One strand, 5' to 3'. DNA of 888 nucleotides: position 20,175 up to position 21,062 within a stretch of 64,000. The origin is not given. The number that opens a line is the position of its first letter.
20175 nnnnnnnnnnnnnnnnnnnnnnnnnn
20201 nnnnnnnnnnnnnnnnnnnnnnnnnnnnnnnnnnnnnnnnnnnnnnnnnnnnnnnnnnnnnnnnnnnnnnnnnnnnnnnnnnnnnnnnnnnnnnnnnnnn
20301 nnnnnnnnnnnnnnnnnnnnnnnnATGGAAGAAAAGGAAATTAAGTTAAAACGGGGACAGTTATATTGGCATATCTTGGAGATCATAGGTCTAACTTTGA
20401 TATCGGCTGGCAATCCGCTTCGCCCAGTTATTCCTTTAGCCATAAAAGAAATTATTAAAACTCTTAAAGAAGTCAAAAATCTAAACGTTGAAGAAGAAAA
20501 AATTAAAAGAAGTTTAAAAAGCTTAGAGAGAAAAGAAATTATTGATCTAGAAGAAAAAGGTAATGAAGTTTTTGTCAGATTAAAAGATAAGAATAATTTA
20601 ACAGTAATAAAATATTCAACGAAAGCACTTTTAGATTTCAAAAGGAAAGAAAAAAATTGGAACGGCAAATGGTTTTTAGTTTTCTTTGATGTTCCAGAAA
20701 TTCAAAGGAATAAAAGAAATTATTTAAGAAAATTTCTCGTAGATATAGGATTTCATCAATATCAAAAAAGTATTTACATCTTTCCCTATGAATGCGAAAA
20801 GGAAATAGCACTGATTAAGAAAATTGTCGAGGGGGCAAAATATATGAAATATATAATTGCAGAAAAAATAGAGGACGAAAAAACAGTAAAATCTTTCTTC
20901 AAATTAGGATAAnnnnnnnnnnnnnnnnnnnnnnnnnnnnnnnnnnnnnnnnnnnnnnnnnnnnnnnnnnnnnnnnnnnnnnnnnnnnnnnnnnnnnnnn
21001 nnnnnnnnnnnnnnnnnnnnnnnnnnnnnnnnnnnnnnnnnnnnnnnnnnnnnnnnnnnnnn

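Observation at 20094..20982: PaaX/Cas2-fold regulator gene surrounded by three copies of the palindrome, a candidate cognate binder or a second mobile module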

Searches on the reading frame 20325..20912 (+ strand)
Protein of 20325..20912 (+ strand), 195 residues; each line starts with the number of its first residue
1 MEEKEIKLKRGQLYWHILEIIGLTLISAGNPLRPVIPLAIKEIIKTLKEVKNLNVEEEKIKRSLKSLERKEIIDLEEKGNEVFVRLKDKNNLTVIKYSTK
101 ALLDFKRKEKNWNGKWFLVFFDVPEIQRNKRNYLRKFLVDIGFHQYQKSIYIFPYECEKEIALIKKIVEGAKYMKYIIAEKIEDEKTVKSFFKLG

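Call 6: search_protein_families(library=pfam, proteins=[window:20325-20912:+], max_evalue=1)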
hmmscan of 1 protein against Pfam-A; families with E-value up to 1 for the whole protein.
window:20325-20912:+ (195 aa): 8 families
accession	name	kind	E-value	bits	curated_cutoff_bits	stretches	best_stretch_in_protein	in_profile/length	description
PF20803.2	PaaX_M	-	3e-19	69.3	24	1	110-185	2-77/83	PaaX protein central Cas2-like domain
PF09827.14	CRISPR_Cas2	-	5.7e-05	23.7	23.8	1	116-166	2-49/74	CRISPR associated protein Cas2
PF12761.13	End3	-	0.01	16.4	25.2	1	49-109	8-67/115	Actin cytoskeleton-regulatory complex protein END3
PF19110.5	DUF5797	-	0.012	15.8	25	1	43-94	109-160/163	Family of unknown function (DUF5797)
PF01978.25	TrmB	-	0.021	15.1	25.6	1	51-82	30-61/68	Sugar-specific transcriptional regulator TrmB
PF00386.27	C1q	-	0.12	13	23.7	0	49-97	69-116/127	C1q domain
PF00202.27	Aminotran_3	-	0.13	11.4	30.5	1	28-92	290-356/403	Aminotransferase class-III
PF21128.4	MCM4_WHD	-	0.16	12.5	24.4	1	40-77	29-66/75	MCM4, winged helix domain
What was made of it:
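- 20325..20912 (+): Mini-PaaX gene, 195 aa. Layout: weakly hydrophobic N-terminal helix (12-27), winged helix (40-88), linker helix (92-109), Cas2-like ferredoxin fold (116-179). Invariant residues are W112, W116, D122 and S149. R131-N132 is the proposed base-reading pair. Pfam PaaX_M E 3e-19 (call 6).
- On PaaX family (TIGR02277; Pfam PaaX N-terminal domain, PaaX_M, PaaX_C): Pfam HTH hits are only weak (TrmB E 0.021, call 6). PF20803 scores E 3e-19, 69.3 bits against a cut-off of 24, over residues 110-185 (call 6).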

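Call 7: search_protein_families(library=ncbifam, proteins=[window:20325-20912:+], max_evalue=1)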
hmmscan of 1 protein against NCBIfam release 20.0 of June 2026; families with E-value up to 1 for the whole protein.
window:20325-20912:+ (195 aa): 7 families
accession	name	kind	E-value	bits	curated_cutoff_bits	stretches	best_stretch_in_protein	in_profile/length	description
TIGR02277.1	PaaX_trns_reg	equivalog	7.3e-10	38.9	264.55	1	50-183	27-155/279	phenylacetic acid degradation operon negative regulatory protein PaaX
NF038232.1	STM3845_fam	equivalog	8.2e-06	25.7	100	1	37-107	197-266/277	retron St85 family effector protein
TIGR01573.1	cas2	equivalog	1.3e-05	25.4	24.5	1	116-178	2-66/96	CRISPR-associated endonuclease Cas2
NF045707.1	Dbac_1936_reg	equivalog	0.011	15.8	115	1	38-97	24-84/99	ArsR/SmtB-type metalloregulator TsoR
TIGR01381.1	E1_like_apg7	equivalog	0.029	12.8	571.35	1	68-167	157-262/663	E1-like protein-activating enzyme Gsa7p/Apg7p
NF033788.1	HTH_metalloreg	subfamily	0.031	14.1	55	1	52-90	34-72/77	metalloregulator ArsR/SmtB family transcription factor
TIGR03866.1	PQQ_ABC_repeats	subfamily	0.066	12.3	287.3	1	49-103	64-118/310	PQQ-dependent catabolism-associated beta-propeller protein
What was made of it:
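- On PaaX family (TIGR02277; Pfam PaaX N-terminal domain, PaaX_M, PaaX_C): TIGR02277 scores 38.9 bits against a cut-off of 264.55 (call 7).
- On CRISPR Cas2: TIGR01573 scores 25.4 bits against a cut-off of 24.5 (call 7).
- On REP/RAYT system: Pfam and NCBIfam give only PaaX_M, Cas2 and wHTH hits (calls 6, 7).
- Closest known: Cas2, the CRISPR adaptation subunit. Same: Pfam CRISPR_Cas2 scores 23.7 bits against a 23.8 cut-off, and TIGR01573 scores 25.4 against 24.5 (calls 6, 7).
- Checked: It does not match PaaX_C, and the protein ends about 10 residues after the Cas2-like fold (calls 6, 7).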

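Call 15: find_homologous_proteins(query=window:20325-20912:+, max_evalue=0.001)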
Query window:20325-20912:+ (195 aa): 587 proteins with E <= 0.001 among 885 candidates; the best 120 are listed.
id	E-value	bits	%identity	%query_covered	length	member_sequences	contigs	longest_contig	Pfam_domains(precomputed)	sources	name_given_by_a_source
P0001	1.4e-118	411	100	100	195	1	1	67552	PF20803.3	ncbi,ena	-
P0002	2.4e-106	371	88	99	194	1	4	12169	PF20803.3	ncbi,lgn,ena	-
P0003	1.5e-105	369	89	99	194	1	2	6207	PF20803.3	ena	-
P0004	4.1e-105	367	88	99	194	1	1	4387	PF20803.3,PF09827.15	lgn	-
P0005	6.8e-105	367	86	99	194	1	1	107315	PF20803.3,PF09827.15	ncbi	-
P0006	8.7e-105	366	88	99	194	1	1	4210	PF20803.3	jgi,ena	-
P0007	4.0e-104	364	88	99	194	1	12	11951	PF20803.3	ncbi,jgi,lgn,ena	-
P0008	5.8e-104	364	87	99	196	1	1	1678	PF20803.3,PF09827.15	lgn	-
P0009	6.6e-104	363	87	99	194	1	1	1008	PF20803.3,PF09827.15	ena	-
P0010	9.3e-104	363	86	99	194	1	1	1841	PF20803.3,PF09827.15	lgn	-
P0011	1.6e-102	359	86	99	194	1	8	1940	PF20803.3,PF09827.15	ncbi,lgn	-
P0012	2.5e-102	358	85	99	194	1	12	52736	PF20803.3,PF09827.15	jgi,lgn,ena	-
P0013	8.6e-102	357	85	99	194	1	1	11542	PF20803.3,PF09827.15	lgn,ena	-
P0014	8.9e-102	356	85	99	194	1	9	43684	PF20803.3,PF09827.15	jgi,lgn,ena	-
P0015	1.4e-101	356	86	99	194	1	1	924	PF20803.3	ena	-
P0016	2.1e-101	355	85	99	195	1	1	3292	PF20803.3,PF09827.15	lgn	-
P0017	5.2e-101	354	85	99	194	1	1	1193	PF20803.3,PF09827.15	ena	-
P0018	5.8e-101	354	85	99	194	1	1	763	PF20803.3,PF09827.15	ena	-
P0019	2.8e-100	352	85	99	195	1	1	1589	PF20803.3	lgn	-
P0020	3.4e-100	351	84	100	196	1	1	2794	PF20803.3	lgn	-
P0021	3.5e-100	351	84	99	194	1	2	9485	PF20803.3,PF09827.15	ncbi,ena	-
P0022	1.3e-99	349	84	99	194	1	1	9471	PF20803.3,PF09827.15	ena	-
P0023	1.4e-99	349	83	99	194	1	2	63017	PF20803.3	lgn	-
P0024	1.9e-99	349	83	99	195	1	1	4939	PF20803.3,PF09827.15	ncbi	-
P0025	4.7e-99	348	81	99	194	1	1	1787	PF20803.3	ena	-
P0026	6.6e-99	347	84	99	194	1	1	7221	PF20803.3,PF09827.15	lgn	-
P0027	2.2e-98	345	84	97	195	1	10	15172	PF20803.3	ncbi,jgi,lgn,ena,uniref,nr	ncbi:MAG: hypothetical protein UR54_C0010G0011 [Candidatus Roizmanbacteria bacterium GW2011_GWA2_34_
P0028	1.5e-97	343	81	99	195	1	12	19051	PF20803.3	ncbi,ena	ncbi:MAG: hypothetical protein AAB788_03725 [Patescibacteria group bacterium]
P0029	1.1e-96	340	81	99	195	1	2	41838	PF20803.3,PF09827.15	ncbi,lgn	-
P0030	1.1e-96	340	83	98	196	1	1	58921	PF20803.3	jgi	jgi:CRISPR-associated endonuclease Cas2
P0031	1.6e-96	339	82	99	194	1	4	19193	PF20803.3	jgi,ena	-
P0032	9.6e-96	337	81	99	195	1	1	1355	PF20803.3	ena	-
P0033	2.6e-95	335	81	98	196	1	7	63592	PF20803.3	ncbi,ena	ncbi:MAG: hypothetical protein AAB437_04845 [Patescibacteria group bacterium]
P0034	3.1e-95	335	79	99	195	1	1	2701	PF20803.3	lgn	-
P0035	3.3e-95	335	80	99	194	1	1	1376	PF20803.3,PF09827.15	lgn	-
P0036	7.1e-95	334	80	99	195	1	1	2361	PF20803.3,PF09827.15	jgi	-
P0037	7.4e-95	334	80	99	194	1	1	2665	PF20803.3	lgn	-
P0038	1.8e-94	333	81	97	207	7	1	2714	PF20803.3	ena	-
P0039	2.6e-94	332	79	99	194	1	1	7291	PF20803.3,PF09827.15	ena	-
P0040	4.7e-94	331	76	99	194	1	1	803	PF20803.3,PF09827.15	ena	-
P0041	8.8e-94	330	79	99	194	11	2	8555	PF20803.3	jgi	-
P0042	1.4e-93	330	80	98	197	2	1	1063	PF20803.3,PF09827.15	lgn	-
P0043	7.5e-93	327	80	94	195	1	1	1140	PF20803.3,PF09827.15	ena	-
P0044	8.1e-93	327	80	98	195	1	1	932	PF20803.3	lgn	-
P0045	9.2e-93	327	79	98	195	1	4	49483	PF20803.3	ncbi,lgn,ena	-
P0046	1.1e-92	327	77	99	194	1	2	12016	PF20803.3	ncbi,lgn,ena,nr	ncbi:conserved hypothetical protein [Candidatus Roizmanbacteria bacterium]|nr:conserved hypothetical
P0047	1.3e-92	327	79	97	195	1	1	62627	PF20803.3,PF09827.15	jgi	jgi:CRISPR-associated endonuclease Cas2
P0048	1.5e-92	326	78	99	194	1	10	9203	PF20803.3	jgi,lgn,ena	-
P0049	2.3e-92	326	76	99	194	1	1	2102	PF20803.3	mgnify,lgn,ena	mgnify:CR=1 FL=1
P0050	2.4e-92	326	77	99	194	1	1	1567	PF20803.3,PF09827.15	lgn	-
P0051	3.0e-92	325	78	99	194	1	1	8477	PF20803.3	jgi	-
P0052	3.2e-92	325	77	99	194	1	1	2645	PF20803.3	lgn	-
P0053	3.9e-92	325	77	99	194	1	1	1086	PF20803.3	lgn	-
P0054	4.2e-92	325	79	98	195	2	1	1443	PF20803.3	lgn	-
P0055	5.9e-92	324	76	99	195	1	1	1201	PF20803.3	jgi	jgi:CRISPR-associated endonuclease Cas2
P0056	1.3e-91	323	78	99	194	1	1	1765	PF20803.3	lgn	-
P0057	2.4e-91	322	75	99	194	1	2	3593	PF20803.3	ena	-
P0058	3.1e-91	322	77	97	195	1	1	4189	PF20803.3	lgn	-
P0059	5.0e-91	321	76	98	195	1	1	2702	PF20803.3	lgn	-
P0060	1.3e-90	320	75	99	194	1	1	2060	PF20803.3,PF09827.15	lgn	-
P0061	1.7e-90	320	95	83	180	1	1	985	PF20803.3,PF09827.15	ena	-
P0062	2.3e-90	319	75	99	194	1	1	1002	PF20803.3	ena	-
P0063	3.2e-90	319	75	99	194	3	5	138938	PF20803.3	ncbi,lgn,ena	ncbi:MAG: hypothetical protein AAB441_03665 [Patescibacteria group bacterium]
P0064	3.7e-90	319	76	97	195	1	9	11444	PF20803.3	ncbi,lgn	-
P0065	3.7e-90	319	76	97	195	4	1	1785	PF20803.3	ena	-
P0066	5.6e-90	318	76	99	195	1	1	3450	PF20803.3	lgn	-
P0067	1.4e-89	317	76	98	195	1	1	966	PF20803.3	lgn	-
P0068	2.0e-89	316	76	94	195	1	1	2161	PF20803.3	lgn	-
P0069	2.3e-89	316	77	97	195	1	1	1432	PF20803.3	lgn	-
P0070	2.7e-89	316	77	99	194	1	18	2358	PF20803.3,PF09827.15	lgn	-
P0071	5.6e-89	315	73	99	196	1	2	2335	PF20803.3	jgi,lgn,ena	jgi:CRISPR-associated endonuclease Cas2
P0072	8.7e-89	314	76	99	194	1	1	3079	PF20803.3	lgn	-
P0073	1.0e-88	314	75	99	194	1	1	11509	PF20803.3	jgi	jgi:CRISPR-associated endonuclease Cas2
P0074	3.7e-88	312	75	99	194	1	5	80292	PF20803.3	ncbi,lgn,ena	ncbi:MAG: CRISPR-associated endonuclease Cas2 [Patescibacteria group bacterium]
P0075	4.1e-88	312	73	99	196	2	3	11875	PF20803.3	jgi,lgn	-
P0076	6.9e-88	311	75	96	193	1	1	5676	PF20803.3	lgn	-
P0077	9.7e-88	311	81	91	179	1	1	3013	PF20803.3,PF09827.15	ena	-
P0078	1.3e-87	310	72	99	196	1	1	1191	PF20803.3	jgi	-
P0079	2.0e-87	310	73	94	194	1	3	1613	PF20803.3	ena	-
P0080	2.1e-87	310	76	96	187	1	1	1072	PF20803.3,PF09827.15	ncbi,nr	ncbi:MAG: CRISPR-associated endonuclease Cas2, partial [Candidatus Roizmanbacteria bacterium]|nr:CRI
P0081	6.0e-87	308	74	98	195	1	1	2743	PF20803.3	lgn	-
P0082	8.1e-87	308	75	94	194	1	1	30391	PF20803.3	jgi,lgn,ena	-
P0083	9.2e-87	308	76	96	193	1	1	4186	PF20803.3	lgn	-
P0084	2.0e-86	306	73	96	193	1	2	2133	PF20803.3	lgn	-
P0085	2.1e-86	306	74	96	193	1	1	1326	PF20803.3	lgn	-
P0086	1.5e-85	304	71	97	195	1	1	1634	PF20803.3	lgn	-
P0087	1.5e-85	304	74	99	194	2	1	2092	PF20803.3,PF09827.15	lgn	-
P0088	3.2e-85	302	74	96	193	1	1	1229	PF20803.3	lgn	-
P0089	7.8e-85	301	75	99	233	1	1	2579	PF20803.3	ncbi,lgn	-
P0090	8.0e-85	301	71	99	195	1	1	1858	PF20803.3,PF09827.15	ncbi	-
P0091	1.9e-84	300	70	97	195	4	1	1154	PF20803.3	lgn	-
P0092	2.3e-84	300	72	99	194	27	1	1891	PF20803.3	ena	-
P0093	2.9e-84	299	70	97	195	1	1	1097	PF20803.3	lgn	-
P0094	3.4e-84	299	71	99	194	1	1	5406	PF20803.3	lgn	-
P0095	3.7e-84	299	69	97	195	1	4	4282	PF20803.3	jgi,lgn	-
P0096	2.4e-83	296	71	99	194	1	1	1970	PF20803.3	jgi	-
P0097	2.9e-83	296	72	98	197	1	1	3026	PF20803.3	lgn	-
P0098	3.4e-83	296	69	97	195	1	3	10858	PF20803.3,PF09827.15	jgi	-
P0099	3.9e-82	292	76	99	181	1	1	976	PF20803.3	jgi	-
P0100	4.9e-82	292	70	99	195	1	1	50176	PF20803.3,PF09827.15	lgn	-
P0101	6.3e-82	292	70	99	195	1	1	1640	PF20803.3,PF09827.15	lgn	-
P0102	8.8e-82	291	71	96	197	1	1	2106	PF20803.3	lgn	-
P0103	1.0e-81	291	67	97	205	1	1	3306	PF20803.3,PF09827.15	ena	-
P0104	1.7e-81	290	69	97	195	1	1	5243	PF20803.3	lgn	-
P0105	3.7e-81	289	70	99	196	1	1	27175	PF20803.3,PF09827.15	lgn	-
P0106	1.2e-80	288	69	98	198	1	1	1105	PF20803.3,PF09827.15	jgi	-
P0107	6.3e-80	285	69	96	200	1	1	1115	PF20803.3,PF09827.15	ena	-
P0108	7.7e-80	285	66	99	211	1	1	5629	PF20803.3,PF09827.15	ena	-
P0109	9.4e-80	285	66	98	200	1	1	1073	PF20803.3,PF09827.15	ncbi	-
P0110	9.4e-80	285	70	96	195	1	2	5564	PF20803.3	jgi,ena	-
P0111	1.3e-79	284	70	96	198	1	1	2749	PF20803.3,PF09827.15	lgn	-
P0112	4.2e-79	283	65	95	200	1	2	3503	PF20803.3,PF09827.15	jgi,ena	-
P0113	4.9e-79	282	70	99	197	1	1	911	PF20803.3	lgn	-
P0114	5.2e-79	282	69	98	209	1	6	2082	PF20803.3,PF09827.15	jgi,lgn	-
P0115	7.8e-79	282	81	83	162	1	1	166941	PF20803.3,PF09827.15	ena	-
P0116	2.0e-78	280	70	96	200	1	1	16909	PF20803.3,PF09827.15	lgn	-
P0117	4.2e-78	279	66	100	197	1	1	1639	PF20803.3,PF09827.15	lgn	-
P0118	5.3e-78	279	71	96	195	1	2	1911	PF20803.3,PF09827.15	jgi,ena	-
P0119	6.0e-78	279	71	96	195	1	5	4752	PF20803.3,PF09827.15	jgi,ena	-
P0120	1.6e-77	277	71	96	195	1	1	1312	PF20803.3,PF09827.15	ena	-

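Call 16: find_encoding_contigs(protein=P0005, flank=10000, max_places=2)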
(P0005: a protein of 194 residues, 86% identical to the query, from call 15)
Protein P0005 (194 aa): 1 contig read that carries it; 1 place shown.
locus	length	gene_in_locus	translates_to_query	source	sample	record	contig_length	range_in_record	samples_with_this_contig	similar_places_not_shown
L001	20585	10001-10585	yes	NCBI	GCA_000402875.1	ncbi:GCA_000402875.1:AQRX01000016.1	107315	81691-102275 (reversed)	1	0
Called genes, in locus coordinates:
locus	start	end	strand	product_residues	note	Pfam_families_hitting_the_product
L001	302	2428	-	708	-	PF10060:DUF2298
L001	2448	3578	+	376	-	PF00133:tRNA-synt_1, PF09334:tRNA-synt_1g, PF13603:tRNA-synt_1_2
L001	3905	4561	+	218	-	PF00133:tRNA-synt_1, PF09334:tRNA-synt_1g (weak), PF08264:Anticodon_1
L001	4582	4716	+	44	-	PF00468:Ribosomal_L34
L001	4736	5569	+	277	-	PF02096:60KD_IMP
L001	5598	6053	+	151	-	PF13083:KH_KhpA-B, PF01424:R3H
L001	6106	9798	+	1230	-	-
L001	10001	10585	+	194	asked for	PF20803:PaaX_M, PF09827:CRISPR_Cas2 (weak)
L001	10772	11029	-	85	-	-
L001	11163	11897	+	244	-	-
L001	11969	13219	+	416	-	PF01637:ATPase_2 (weak), PF13173:AAA_14, PF13635:DUF4143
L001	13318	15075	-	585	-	-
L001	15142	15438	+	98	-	-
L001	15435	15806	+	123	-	PF18895:T4SS_pilin (weak)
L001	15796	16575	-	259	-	PF00696:AA_kinase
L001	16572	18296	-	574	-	-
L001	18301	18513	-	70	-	PF18901:DUF5657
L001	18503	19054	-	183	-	-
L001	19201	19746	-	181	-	-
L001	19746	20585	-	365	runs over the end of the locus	PF09903:DUF2130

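Call 17: find_encoding_contigs(protein=P0063, flank=10000, max_places=2)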
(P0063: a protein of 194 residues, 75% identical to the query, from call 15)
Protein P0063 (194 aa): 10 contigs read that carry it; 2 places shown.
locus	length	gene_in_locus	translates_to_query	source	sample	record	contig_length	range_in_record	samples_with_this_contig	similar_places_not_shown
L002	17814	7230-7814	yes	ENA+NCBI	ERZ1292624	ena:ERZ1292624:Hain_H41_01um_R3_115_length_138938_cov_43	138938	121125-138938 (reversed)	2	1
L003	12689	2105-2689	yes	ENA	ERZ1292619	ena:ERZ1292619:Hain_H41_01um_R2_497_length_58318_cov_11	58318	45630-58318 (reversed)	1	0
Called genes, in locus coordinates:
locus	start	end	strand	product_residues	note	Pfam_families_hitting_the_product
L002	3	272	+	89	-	?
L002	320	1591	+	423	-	PF01566:Nramp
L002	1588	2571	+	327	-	PF00294:PfkB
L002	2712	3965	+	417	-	PF05221:AdoHcyase, PF02826:2-Hacid_dh_C, PF00670:AdoHcyase_NAD, PF07991:KARI_N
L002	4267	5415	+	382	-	PF00438:S-AdoMet_synt_N, PF02772:S-AdoMet_synt_M, PF02773:S-AdoMet_synt_C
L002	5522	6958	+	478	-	PF00932:LTD, PF00041:fn3, PF16656:Pur_ac_phosph_N (weak)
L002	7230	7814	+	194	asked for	PF20803:PaaX_M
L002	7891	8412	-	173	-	-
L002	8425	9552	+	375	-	PF13439:Glyco_transf_4, PF13579:Glyco_trans_4_4 (faint), PF20706:GT4-conflict (weak), PF00534:Glycos_transf_1, PF13692:Glyco_trans_1_4, PF13524:Glyco_trans_1_2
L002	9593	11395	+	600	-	PF00009:GTP_EFTU, PF10662:PduV-EutP (faint), PF22042:EF-G_D2 (weak), PF03144:GTP_EFTU_D2, PF14492:EFG_III (faint), PF00679:EFG_C, PF06421:LepA_C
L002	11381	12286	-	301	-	PF00892:EamA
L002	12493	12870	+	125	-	PF01687:Flavokinase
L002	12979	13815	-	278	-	PF01715:IPPT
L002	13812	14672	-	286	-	PF00763:THF_DHG_CYH, PF02882:THF_DHG_CYH_C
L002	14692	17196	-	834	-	PF00521:DNA_topoisoIV, PF03989:DNA_gyraseA_C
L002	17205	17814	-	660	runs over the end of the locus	PF03030:H_PPase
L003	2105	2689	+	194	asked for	PF20803:PaaX_M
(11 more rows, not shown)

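Call 18: find_encoding_contigs(protein=P0100, flank=10000, max_places=2)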
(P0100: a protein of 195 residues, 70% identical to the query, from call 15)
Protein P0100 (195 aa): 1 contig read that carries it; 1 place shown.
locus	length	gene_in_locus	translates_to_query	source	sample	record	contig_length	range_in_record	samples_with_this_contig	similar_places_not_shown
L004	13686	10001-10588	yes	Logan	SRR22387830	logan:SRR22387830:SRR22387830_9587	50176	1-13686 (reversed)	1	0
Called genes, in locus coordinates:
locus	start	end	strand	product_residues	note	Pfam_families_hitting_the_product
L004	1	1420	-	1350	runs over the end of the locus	-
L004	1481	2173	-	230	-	-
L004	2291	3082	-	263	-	PF13365:Trypsin_2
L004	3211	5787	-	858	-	-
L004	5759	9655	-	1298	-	-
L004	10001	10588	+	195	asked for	PF20803:PaaX_M, PF09827:CRISPR_Cas2 (weak)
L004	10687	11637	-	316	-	-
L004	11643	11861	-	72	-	PF00376:MerR, PF12728:HTH_17, PF13411:MerR_1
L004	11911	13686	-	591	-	?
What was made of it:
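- The neighbourhood differs in L001, L002 and L004 (calls 16-18).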

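Call 37: search_solved_structures(query=window:20325-20912:+, max_evalue=1, show_alignments=2)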
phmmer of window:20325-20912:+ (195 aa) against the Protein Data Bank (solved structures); distinct sequences matched with E-value up to 1: 9.
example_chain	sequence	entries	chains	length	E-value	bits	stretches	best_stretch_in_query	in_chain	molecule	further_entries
6jhz_A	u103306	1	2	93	0.0078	19.1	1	118-152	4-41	CRISPR-associated endoribonuclease Cas2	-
8ia4_A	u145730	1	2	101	0.0092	18.9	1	118-152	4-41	CRISPR-associated endoribonuclease Cas2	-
8qkf_A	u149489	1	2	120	0.018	18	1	17-91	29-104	ArsR family transcriptional regulator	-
11yo_R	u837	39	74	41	0.064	16.1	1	14-51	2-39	Photosystem II protein Y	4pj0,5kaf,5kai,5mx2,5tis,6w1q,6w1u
6w1o_R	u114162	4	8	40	0.091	15.6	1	15-51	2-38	Photosystem II protein Y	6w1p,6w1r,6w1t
8w97_A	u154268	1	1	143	0.17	14.8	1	50-115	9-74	De novo design protein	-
8a39_AP1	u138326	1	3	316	0.49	13.2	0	53-154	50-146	DNA-binding transcriptional repressor of phenylacetic acid degradation, aryl-CoA responsiv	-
4v6i_Bv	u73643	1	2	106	0.58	13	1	44-84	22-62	60S acidic ribosomal protein (P2)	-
4il6_R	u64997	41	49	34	0.72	12.7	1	15-46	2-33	Photosystem II protein Y | Photosystem II reaction center protein Y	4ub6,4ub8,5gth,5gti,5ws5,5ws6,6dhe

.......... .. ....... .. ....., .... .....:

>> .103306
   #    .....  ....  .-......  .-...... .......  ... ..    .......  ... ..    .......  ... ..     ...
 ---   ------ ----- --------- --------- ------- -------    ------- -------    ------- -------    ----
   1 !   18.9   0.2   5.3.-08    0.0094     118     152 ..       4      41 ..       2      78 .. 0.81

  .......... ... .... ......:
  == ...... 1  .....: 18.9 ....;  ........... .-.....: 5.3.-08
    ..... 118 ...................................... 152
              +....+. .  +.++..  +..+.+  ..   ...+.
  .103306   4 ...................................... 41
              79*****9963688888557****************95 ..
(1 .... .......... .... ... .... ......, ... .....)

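Call 48: search_protein_representatives(protein=window:20325-20912:+)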
Query: 195 residues. Proteins with E-value up to 0.001 (for the whole library): 2845; up to 1e-10: 1013; up to 1e-30: 13. The best 150 are listed.
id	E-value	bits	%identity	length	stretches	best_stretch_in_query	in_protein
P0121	1.8e-69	249.4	84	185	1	55-194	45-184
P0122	3.5e-57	209.4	50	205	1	4-194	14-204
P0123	1.3e-55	204.3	53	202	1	4-194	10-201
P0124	7.0e-54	198.6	49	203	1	6-194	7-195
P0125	1.9e-51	190.7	63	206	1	44-193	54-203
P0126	1.9e-51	190.7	49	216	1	4-194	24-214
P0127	3.4e-50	186.6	62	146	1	51-194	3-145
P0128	2.1e-48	180.8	47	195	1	14-194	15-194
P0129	4.9e-48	179.6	78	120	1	1-116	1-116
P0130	3.1e-45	170.5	44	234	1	9-193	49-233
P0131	5.3e-40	153.4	42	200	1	3-194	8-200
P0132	1.1e-36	142.5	72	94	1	103-194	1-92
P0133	1.4e-34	135.7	56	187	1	3-121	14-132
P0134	3.4e-27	111.6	41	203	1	3-162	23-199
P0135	3.3e-25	105.2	32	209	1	6-193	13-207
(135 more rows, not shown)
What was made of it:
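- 20325..20912 (+): Family size 2845 representative clusters (call 48).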

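Call 63: predict_structure(alignment_id=A1)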
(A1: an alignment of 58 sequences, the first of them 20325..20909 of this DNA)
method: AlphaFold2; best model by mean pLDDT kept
length: 195 residues; sequences in the alignment: 58
mean_pLDDT: 86.0   pTM: 0.72
mean pLDDT of the five models: 86.0, 85.0, 84.8, 84.6, 84.1
residues with pLDDT >= 90: 89; 70-90: 86; 50-70: 11; < 50: 9
segments of 3 or more residues with pLDDT < 50: 1-4, 31-34
pLDDT, mean of each block of 10 residues (from residue 1): 60 86 66 63 89 88 91 89 82 83 85 94 96 95 96 94 87 96 96 88
secondary structure, 60 per line:
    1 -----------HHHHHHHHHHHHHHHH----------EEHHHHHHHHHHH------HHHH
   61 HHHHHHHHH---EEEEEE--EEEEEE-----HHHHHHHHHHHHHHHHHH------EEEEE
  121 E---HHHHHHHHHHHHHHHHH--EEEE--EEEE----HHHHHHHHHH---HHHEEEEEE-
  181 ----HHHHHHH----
elements in order: H12-27 H40-50 H57-69 E73-78 E81-86 H92-109 E116-121 H125-141 E144-147 E150-153 H158-167 E174-179 H185-191
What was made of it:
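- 20325..20912 (+): AlphaFold2 model pLDDT 86 (call 63).
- On PaaX family (TIGR02277; Pfam PaaX N-terminal domain, PaaX_M, PaaX_C): The AlphaFold2 model has helices 40-50 and 57-69 plus a beta-hairpin at 73-86 (call 63). There is no PaaX_C hit, and the protein ends at residue 195, right after the Cas2-like fold (calls 6, 63).
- AlphaFold2 pLDDT 86 (call 63).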
